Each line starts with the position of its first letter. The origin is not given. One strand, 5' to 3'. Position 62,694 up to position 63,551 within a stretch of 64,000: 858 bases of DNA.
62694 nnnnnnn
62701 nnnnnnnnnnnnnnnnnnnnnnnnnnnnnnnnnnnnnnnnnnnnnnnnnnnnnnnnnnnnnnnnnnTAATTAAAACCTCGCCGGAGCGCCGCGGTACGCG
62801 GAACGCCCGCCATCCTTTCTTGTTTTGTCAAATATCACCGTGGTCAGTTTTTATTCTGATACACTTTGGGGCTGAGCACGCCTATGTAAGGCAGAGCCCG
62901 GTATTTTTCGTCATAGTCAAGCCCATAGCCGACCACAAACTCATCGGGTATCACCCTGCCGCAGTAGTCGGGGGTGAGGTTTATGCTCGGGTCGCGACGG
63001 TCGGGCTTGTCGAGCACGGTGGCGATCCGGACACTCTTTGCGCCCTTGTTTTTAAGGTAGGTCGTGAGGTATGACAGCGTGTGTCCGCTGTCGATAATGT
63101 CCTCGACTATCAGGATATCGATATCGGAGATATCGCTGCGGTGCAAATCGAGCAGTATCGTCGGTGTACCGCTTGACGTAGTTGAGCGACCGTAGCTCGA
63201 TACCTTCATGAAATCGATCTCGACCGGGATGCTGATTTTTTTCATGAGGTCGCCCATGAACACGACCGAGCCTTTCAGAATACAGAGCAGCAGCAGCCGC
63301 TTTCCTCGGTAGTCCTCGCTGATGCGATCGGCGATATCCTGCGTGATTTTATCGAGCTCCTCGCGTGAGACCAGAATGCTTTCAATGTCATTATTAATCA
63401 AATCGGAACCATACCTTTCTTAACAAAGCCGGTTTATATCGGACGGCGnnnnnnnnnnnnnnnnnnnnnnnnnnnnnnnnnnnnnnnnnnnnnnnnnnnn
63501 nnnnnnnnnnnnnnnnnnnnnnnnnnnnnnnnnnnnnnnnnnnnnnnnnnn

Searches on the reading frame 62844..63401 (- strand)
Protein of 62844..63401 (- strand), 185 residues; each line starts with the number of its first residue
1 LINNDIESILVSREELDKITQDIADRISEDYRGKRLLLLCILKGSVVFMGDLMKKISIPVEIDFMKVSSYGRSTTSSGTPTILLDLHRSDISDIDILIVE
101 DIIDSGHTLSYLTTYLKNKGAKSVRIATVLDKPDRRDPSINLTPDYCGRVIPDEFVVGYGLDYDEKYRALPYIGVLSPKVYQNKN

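Call 40: find_encoding_contigs(protein=window:62844-63401:-, flank=10000, max_places=2)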
Protein window:62844-63401:- (185 aa): 23 contigs read that carry it; 2 places shown.
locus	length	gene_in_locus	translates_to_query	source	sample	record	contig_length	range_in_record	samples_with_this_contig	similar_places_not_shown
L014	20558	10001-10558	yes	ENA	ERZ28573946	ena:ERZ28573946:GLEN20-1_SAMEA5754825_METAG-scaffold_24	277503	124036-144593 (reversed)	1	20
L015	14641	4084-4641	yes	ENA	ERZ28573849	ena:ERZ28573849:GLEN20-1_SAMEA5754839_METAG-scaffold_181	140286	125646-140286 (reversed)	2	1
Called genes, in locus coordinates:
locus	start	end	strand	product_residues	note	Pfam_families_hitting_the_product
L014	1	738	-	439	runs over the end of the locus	PF01120:Alpha_L_fucos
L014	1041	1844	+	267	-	PF12833:HTH_18, PF00165:HTH_AraC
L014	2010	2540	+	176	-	PF00583:Acetyltransf_1, PF13673:Acetyltransf_10, PF13508:Acetyltransf_7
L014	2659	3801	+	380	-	-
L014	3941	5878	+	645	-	PF24898:GGDEF_GdpP, PF01368:DHH, PF02272:DHHA1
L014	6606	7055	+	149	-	PF01281:Ribosomal_L9_N, PF03948:Ribosomal_L9_C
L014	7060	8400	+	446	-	PF00772:DnaB, PF03796:DnaB_C, PF13481:AAA_25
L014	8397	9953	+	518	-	PF01171:ATP_bind_3, PF11734:TilS_C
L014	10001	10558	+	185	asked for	PF00156:Pribosyltran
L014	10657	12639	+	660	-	PF06480:FtsH_ext (faint), PF00004:AAA, PF07728:AAA_5 (faint), PF17862:AAA_lid_3, PF01434:Peptidase_M41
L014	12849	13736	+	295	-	PF01263:Aldose_epim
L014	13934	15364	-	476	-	-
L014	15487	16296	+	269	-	PF02311:AraC_binding, PF07883:Cupin_2 (weak), PF00165:HTH_AraC (weak), PF12833:HTH_18, PF00165:HTH_AraC (weak)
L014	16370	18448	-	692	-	PF05691:Raffinose_syn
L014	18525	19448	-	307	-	PF13353:Fer4_12, PF04055:Radical_SAM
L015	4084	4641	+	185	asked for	PF00156:Pribosyltran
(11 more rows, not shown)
